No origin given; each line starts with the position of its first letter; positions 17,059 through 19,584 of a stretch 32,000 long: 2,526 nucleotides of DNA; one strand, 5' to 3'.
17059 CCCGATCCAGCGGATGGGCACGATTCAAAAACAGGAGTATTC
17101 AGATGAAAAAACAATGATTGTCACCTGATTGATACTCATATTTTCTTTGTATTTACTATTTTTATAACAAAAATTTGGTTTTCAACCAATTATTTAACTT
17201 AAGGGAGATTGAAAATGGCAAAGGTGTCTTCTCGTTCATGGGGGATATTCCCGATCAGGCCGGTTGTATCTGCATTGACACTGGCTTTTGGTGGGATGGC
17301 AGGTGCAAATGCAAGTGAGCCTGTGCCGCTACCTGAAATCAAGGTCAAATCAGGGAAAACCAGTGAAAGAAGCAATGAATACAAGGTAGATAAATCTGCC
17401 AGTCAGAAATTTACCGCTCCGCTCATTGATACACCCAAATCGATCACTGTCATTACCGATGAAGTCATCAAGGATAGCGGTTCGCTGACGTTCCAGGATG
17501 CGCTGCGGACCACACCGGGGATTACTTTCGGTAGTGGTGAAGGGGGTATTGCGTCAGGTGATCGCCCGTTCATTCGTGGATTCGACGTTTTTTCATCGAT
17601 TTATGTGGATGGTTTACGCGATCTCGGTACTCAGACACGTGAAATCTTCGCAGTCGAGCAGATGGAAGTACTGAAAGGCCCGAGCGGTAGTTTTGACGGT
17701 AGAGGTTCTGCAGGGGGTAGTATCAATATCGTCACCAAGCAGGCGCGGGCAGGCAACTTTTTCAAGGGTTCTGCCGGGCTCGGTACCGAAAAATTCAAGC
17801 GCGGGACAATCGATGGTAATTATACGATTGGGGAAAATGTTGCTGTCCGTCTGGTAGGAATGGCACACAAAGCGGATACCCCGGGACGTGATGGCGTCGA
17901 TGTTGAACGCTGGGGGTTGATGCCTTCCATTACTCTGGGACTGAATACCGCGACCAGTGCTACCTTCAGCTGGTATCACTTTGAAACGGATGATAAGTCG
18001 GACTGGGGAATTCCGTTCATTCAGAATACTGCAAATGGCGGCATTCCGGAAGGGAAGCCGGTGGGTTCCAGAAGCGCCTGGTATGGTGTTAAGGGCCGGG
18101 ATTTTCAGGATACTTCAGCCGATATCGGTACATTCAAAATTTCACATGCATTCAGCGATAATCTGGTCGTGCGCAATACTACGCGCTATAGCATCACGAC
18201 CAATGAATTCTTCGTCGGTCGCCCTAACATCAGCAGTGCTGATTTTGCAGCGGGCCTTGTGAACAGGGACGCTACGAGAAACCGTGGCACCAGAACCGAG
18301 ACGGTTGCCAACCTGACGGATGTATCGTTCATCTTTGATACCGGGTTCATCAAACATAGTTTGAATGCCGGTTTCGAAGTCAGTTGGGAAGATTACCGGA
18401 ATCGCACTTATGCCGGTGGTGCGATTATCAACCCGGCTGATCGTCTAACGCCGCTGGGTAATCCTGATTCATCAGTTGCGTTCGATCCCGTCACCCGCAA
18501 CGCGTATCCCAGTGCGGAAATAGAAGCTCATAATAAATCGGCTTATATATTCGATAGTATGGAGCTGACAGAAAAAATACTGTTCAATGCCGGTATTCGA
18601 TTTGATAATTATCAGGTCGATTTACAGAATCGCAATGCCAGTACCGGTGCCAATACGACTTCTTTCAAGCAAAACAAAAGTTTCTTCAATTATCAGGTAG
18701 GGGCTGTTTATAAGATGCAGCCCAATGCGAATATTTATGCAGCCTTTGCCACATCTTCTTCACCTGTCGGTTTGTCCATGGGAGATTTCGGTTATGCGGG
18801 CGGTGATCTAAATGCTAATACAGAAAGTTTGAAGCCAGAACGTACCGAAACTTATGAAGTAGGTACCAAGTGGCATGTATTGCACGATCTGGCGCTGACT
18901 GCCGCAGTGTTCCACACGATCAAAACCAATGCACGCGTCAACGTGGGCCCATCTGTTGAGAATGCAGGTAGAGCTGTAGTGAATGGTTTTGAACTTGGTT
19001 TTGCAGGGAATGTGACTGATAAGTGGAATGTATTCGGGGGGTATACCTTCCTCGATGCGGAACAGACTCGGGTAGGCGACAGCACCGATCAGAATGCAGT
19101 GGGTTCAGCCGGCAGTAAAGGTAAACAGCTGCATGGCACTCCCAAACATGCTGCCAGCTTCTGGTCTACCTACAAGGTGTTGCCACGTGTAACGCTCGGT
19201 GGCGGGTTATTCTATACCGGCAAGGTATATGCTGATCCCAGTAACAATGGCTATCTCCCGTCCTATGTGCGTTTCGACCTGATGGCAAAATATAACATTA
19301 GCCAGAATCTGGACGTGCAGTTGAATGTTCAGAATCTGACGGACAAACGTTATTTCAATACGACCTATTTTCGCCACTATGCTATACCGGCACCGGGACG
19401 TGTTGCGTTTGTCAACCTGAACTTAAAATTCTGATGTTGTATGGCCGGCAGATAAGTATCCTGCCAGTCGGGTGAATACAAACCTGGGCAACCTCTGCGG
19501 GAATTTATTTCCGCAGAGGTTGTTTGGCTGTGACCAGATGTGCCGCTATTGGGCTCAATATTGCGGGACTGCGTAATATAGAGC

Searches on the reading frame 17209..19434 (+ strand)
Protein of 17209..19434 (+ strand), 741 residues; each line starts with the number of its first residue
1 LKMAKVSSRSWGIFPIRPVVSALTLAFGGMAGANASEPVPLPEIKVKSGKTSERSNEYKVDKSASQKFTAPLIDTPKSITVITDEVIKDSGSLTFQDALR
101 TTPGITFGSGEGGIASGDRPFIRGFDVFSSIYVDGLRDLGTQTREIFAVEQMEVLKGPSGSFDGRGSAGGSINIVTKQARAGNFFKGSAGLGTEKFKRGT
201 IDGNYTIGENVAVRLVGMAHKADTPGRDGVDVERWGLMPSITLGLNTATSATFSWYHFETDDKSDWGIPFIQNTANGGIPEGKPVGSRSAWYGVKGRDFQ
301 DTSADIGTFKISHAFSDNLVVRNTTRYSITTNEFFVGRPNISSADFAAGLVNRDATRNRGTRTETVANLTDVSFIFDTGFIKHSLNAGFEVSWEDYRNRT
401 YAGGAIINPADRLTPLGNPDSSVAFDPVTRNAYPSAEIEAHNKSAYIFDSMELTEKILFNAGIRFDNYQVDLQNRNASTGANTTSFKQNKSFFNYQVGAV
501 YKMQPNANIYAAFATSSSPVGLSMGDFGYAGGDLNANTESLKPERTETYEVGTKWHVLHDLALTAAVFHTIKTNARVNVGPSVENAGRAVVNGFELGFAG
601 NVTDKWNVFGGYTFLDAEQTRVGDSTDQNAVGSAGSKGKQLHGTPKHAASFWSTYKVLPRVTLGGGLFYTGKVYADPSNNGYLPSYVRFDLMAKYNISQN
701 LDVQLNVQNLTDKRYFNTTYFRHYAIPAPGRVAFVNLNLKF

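Call 9: search_protein_families(library=pfam, proteins=[window:17209-19434:+], max_evalue=0.01)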
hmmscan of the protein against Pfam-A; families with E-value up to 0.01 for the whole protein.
window:17209-19434:+ (741 aa): 2 families
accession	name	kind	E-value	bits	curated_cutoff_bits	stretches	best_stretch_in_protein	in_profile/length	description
PF00593.30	TonB_dep_Rec_b-barrel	-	3.9e-57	195.5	27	1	241-710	7-436/436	TonB dependent receptor-like, beta-barrel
PF07715.20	Plug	-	2e-20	73.7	23.9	1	72-170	2-106/107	TonB-dependent Receptor Plug Domain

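Call 10: search_protein_families(library=ncbifam, proteins=[window:17209-19434:+], max_evalue=0.01)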
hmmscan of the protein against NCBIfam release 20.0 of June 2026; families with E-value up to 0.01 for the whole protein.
window:17209-19434:+ (741 aa): 28 families (the best 25 are shown)
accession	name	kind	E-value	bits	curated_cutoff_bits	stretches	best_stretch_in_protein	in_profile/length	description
NF007349.0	PRK09840.1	equivalog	2.3e-136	455.8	686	1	19-720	17-738/760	catecholate siderophore receptor Fiu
TIGR01783.1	TonB-siderophor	subfamily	1.1e-76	258.8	223.5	1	74-741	1-649/649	TonB-dependent siderophore receptor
NF047944.1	FoxamRcptFoxA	equivalog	3.7e-43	147.8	1300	1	62-718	41-674/697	ferrioxamine B receptor FoxA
NF010651.0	PRK14050.1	equivalog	5.9e-43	147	884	1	22-717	20-706/730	TonB-dependent siderophore receptor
NF007465.0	PRK10044.1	equivalog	2.4e-41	141.8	803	1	64-724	67-708/726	ferrichrome porin FhuA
NF010650.0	PRK14049.1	equivalog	1.1e-38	133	904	1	62-714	69-704/729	ferrioxamine B receptor precursor protein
NF049960.1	siderphRecptFauA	equivalog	5.1e-30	104.5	900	1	33-721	31-707/727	TonB-dependent alcaligin siderophore receptor FauA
TIGR01786.1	TonB-hemlactrns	subfamily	5.9e-29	100.9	323.75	2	358-741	320-719/719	TonB-dependent hemoglobin/transferrin/lactoferrin family receptor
TIGR01785.1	TonB-hemin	subfamily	3.5e-27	95.1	316.85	2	357-741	298-677/677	TonB-dependent heme/hemoglobin receptor family protein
NF041535.1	TonB_rec_PqqU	equivalog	3.6e-22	78.4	1200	1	442-739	371-671/676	TonB-dependent receptor PqqU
NF007447.0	PRK10003.1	equivalog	1e-20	73.6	666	2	392-717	402-705/727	ferric-rhodotorulic acid/ferric-coprogen receptor FhuE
NF053590.1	TonB_dep_TOL0244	equivalog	1.7e-20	73.2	645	2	537-716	408-581/604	TOL_0244 family TonB-dependent receptor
NF010011.0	PRK13484.1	equivalog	4e-19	68.3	1197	2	491-714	415-655/682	IreA family TonB-dependent siderophore receptor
TIGR01779.1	TonB-B12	equivalog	2.7e-18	65.8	599.7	2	78-220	48-197/614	TonB-dependent vitamin B12 receptor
NF010038.0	PRK13513.1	equivalog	2.1e-15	56.3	942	2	584-717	515-639/659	ligand-gated channel protein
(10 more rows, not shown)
